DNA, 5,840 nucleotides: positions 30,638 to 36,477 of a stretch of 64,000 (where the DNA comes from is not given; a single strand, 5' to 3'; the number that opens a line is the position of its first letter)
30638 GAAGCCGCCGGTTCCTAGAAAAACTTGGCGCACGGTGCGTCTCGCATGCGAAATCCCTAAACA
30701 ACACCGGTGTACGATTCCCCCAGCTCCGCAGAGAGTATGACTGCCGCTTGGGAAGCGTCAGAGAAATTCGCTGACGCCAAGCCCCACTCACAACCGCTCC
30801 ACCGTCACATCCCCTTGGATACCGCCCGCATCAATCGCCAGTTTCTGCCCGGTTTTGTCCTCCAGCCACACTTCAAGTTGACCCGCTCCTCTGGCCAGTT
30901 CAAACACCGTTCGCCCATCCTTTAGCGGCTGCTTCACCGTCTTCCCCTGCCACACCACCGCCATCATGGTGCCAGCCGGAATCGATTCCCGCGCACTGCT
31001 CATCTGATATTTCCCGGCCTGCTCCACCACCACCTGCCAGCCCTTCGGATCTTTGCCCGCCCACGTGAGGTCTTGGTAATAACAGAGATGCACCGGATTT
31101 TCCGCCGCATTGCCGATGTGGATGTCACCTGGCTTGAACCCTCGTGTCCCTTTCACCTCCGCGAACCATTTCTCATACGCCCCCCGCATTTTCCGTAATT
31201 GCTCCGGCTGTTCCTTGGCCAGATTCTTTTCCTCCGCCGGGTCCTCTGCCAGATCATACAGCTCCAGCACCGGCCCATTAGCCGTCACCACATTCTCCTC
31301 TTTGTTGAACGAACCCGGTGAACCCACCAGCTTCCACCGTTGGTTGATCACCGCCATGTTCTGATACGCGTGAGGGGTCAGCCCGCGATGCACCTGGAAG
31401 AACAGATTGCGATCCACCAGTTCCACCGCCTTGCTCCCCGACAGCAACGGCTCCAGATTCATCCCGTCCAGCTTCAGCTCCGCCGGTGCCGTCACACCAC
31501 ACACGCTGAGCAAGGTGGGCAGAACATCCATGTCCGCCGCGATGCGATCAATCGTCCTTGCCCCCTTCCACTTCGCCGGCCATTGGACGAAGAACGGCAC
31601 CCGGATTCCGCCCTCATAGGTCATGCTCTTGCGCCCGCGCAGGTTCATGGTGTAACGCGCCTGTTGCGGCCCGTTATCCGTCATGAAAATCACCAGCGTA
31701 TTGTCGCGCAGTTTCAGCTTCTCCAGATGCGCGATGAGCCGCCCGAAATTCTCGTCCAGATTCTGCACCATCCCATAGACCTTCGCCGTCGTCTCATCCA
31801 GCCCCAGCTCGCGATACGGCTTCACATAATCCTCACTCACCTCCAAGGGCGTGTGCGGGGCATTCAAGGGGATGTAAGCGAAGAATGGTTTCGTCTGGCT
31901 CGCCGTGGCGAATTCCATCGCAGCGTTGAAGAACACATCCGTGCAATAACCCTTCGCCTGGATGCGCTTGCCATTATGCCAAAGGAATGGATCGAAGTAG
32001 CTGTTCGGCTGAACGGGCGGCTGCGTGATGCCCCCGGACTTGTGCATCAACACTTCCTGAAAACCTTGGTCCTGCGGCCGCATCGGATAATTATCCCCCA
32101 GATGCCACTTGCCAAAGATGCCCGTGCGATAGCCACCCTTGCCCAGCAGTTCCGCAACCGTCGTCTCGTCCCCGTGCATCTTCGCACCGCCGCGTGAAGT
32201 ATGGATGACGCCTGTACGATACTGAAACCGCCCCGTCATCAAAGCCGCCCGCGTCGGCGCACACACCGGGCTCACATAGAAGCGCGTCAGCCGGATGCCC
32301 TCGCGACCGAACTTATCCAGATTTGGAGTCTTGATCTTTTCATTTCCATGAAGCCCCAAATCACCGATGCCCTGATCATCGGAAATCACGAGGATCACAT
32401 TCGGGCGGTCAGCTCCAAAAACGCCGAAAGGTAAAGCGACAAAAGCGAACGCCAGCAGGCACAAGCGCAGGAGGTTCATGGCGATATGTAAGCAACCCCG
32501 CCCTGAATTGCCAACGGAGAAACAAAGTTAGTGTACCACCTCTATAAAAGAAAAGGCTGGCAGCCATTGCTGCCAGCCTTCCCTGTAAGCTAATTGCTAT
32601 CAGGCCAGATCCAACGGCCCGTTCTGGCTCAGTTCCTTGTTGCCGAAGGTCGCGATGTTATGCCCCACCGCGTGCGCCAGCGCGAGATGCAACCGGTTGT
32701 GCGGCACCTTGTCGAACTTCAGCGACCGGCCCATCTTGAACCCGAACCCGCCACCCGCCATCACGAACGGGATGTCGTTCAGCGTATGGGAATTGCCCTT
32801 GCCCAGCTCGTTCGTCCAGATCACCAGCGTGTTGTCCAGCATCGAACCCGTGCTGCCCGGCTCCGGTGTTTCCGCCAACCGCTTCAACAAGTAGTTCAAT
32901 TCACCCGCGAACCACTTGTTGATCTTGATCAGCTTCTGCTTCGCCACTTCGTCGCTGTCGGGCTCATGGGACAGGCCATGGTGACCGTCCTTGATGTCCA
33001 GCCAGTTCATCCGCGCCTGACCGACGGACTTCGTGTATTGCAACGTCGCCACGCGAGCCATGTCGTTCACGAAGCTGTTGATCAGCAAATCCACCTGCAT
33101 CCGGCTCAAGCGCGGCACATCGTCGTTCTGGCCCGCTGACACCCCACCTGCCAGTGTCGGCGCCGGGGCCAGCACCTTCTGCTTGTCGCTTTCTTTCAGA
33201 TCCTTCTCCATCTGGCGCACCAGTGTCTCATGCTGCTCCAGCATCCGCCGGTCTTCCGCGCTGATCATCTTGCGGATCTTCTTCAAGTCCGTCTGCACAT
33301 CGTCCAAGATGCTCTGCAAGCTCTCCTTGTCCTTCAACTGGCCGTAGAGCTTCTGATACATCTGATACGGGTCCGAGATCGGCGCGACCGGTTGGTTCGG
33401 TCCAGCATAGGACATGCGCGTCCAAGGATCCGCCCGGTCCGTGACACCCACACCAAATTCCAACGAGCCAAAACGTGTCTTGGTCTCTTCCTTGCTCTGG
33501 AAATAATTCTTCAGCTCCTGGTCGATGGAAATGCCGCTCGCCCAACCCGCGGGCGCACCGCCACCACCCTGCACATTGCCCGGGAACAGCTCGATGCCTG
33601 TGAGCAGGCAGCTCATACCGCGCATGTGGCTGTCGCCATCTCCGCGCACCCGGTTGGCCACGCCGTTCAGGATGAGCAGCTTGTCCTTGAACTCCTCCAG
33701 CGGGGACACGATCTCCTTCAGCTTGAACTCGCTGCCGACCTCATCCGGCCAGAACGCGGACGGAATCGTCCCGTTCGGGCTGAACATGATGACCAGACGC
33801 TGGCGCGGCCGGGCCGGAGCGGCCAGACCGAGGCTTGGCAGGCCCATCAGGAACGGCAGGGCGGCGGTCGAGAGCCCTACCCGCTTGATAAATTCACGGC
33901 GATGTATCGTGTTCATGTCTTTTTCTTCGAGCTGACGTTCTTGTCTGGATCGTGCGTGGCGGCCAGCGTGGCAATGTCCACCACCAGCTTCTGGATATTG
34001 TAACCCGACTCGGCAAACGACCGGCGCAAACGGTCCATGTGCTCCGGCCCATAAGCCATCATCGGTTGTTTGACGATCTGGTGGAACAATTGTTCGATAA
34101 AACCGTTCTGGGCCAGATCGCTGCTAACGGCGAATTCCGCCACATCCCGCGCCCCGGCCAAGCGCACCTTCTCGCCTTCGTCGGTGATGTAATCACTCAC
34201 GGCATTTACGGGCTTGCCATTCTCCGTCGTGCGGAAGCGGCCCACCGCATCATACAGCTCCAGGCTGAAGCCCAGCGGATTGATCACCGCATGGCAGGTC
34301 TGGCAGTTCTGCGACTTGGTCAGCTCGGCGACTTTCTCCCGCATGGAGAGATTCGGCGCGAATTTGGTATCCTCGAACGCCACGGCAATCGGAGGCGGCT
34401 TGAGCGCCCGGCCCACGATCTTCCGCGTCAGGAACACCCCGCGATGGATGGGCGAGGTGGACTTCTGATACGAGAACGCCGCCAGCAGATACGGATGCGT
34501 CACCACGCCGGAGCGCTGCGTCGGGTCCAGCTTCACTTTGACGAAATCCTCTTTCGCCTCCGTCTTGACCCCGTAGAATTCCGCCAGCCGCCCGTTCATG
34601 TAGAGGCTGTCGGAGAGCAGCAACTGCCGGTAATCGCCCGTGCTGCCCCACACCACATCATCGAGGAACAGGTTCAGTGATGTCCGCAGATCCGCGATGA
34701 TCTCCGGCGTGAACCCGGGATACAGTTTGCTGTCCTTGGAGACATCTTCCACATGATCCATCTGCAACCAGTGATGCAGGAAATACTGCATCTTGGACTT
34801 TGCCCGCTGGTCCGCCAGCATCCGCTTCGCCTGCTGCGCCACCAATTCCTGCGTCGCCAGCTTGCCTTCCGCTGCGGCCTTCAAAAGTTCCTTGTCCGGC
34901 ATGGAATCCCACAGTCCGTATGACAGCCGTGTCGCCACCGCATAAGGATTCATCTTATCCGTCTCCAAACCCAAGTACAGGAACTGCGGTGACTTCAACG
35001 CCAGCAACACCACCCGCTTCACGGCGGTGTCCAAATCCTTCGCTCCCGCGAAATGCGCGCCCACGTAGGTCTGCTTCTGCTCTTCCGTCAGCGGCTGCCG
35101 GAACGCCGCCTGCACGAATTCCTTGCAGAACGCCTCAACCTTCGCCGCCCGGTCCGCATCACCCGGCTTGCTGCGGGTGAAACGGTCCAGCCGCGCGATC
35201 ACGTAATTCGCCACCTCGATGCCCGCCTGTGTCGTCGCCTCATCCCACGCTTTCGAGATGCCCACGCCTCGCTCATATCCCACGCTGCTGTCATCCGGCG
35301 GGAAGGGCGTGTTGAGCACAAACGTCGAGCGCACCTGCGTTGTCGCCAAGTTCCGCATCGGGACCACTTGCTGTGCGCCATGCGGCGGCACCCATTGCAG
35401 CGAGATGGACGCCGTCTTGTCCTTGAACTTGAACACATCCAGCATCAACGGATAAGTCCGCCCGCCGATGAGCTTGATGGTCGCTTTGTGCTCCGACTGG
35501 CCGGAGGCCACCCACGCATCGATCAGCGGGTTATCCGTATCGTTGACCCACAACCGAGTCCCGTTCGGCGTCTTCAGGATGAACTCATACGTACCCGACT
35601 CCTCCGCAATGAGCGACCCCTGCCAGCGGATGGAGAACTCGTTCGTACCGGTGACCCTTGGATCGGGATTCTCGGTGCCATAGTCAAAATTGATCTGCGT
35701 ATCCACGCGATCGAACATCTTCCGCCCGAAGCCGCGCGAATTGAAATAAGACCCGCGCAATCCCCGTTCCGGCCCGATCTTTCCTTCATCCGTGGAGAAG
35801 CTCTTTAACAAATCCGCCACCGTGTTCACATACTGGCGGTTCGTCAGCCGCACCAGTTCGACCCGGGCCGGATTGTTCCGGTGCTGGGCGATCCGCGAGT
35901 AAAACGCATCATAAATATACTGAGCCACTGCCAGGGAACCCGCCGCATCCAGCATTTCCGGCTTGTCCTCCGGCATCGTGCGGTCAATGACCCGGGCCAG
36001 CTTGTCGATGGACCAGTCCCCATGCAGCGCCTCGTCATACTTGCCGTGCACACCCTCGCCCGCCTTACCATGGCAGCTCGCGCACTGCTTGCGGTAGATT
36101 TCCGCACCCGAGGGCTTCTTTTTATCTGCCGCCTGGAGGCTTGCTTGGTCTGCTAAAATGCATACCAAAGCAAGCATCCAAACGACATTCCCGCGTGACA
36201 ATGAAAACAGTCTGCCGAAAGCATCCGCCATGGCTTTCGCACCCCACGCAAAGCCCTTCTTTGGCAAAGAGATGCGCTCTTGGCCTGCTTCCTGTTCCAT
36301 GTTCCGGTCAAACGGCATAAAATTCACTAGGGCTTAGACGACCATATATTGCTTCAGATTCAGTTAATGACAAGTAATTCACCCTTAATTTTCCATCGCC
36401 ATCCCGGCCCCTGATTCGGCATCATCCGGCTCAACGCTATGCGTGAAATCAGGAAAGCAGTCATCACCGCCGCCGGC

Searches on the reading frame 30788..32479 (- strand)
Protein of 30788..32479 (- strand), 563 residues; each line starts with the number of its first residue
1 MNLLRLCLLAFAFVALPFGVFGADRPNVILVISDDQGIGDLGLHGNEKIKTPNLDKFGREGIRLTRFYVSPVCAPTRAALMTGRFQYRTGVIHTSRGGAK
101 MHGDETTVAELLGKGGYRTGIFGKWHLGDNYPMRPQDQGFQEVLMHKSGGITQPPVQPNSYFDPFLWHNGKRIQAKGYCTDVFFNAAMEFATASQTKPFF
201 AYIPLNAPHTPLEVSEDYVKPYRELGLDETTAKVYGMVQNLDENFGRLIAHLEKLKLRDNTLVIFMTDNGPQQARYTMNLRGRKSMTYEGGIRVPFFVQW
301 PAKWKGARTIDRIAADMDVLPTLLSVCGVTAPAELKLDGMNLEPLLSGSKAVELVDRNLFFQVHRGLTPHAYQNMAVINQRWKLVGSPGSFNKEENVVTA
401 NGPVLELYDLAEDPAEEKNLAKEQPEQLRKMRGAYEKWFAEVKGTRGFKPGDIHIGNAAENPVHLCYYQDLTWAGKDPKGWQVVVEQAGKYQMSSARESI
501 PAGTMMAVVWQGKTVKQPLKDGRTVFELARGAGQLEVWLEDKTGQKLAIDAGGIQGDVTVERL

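Call 59: search_protein_families(library=pfam, proteins=[window:30788-32479:-], max_evalue=0.00001)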
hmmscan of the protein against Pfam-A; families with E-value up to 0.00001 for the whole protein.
window:30788-32479:- (563 aa): 2 families
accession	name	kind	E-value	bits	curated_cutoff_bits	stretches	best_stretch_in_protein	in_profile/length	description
PF00884.28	Sulfatase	-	9e-58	196.4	25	1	26-329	1-301/301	Sulfatase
PF16347.10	SGSH_C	-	7.1e-16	59.2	29.3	1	284-424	8-135/154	N-sulphoglucosamine sulphohydrolase, C-terminal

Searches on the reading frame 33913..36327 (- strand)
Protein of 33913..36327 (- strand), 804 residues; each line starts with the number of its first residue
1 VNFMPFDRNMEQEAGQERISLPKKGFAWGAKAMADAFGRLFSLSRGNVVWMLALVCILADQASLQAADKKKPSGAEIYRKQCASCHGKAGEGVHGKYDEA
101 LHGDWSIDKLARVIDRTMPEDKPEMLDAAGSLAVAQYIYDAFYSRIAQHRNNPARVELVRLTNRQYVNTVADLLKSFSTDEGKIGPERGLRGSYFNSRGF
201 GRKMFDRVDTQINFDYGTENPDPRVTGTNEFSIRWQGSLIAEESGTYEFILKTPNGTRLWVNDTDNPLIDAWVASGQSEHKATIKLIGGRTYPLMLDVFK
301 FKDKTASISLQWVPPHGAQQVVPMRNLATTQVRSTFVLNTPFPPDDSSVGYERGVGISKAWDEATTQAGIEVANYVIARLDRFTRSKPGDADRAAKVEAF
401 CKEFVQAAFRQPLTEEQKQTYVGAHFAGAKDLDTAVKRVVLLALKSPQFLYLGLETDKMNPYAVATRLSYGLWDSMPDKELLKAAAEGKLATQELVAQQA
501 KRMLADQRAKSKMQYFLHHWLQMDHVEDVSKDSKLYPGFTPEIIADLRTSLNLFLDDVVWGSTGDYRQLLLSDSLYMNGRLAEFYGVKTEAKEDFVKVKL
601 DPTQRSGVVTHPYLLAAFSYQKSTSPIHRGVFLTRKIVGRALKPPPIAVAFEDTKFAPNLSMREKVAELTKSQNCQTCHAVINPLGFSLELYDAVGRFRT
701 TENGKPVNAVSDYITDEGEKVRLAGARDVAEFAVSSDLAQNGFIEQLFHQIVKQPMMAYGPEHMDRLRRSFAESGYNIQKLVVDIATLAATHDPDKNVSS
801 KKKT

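Call 59: search_protein_families(library=pfam, proteins=[window:33913-36327:-], max_evalue=0.00001)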
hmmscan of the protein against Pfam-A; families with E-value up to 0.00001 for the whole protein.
window:33913-36327:- (804 aa): 5 families
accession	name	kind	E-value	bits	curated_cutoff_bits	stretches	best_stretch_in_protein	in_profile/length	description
PF07631.16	PSD4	-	5.1e-42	143.8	23.3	1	460-587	2-128/128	Protein of unknown function (DUF1592)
PF07627.16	PSCyt3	-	2.7e-28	98.6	27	1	605-702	1-98/98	Protein of unknown function (DUF1588)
PF07691.17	PA14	-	1.1e-17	64.6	24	1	188-322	3-143/147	PA14 domain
PF13442.11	Cytochrome_CBB3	-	1.8e-10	41.4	27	1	73-138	5-68/68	Cytochrome C oxidase, cbb3-type, subunit III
PF07637.16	PSD5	-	2.7e-08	34.5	34.2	1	397-452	2-60/62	Protein of unknown function (DUF1595)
